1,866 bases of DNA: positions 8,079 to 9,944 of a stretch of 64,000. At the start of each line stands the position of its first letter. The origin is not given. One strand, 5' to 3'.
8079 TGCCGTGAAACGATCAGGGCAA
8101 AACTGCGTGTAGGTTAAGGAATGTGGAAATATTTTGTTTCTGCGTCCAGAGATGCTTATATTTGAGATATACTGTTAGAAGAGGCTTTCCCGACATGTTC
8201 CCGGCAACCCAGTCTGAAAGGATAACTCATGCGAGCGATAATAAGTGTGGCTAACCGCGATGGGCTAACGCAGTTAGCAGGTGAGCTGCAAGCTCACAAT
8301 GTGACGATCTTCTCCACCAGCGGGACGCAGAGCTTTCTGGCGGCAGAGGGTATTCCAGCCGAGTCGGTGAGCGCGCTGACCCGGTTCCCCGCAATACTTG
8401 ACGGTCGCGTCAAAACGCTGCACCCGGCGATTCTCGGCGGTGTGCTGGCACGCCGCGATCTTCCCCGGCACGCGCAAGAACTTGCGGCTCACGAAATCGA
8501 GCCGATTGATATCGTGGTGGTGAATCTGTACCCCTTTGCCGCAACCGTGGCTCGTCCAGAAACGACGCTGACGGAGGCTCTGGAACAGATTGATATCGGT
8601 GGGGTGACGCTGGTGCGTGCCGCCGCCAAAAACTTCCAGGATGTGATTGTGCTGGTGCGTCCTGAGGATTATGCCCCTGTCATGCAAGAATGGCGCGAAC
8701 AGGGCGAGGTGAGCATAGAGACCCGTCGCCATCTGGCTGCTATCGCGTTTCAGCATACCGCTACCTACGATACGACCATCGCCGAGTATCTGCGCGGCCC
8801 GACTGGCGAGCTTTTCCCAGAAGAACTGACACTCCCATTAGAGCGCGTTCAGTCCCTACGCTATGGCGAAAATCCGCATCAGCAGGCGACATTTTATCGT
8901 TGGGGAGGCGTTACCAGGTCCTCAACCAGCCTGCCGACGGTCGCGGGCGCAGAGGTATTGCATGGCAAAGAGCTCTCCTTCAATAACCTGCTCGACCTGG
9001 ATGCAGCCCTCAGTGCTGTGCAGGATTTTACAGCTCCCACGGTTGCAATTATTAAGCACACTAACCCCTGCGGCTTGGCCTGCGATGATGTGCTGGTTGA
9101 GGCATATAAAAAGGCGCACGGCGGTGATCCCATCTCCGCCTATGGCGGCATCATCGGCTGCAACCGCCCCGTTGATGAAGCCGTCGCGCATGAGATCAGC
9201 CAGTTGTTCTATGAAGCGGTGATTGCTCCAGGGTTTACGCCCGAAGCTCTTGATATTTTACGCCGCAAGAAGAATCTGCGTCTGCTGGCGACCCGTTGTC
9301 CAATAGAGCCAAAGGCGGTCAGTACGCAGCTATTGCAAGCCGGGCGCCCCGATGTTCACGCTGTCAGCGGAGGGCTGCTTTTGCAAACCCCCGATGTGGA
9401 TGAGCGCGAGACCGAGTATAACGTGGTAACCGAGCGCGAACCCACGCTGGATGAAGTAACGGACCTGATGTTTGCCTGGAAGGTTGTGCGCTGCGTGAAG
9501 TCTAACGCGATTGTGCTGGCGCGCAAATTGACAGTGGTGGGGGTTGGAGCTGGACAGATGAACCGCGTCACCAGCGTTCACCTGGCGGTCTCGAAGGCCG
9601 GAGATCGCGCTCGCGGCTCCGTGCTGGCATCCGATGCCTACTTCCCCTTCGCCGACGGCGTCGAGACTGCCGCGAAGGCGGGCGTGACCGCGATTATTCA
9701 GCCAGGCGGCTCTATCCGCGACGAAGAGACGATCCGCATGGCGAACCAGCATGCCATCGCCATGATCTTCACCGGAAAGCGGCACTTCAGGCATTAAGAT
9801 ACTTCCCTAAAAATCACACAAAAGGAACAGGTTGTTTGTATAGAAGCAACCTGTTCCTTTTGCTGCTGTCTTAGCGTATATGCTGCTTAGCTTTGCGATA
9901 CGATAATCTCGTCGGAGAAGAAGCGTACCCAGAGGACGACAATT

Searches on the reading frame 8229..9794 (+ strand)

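Call 89: search_protein_families(library=pfam, proteins=[window:8229-9794:+], max_evalue=0.00001)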
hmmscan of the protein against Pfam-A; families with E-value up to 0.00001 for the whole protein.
window:8229-9794:+ (522 aa): 2 families
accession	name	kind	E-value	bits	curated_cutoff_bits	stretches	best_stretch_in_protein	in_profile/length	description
PF01808.24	AICARFT_IMPCHas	-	1.2e-116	390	25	1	132-456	1-311/311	AICARFT/IMPCHase bienzyme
PF02142.27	MGS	-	9.6e-20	71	24.1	1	13-127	2-94/94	MGS-like domain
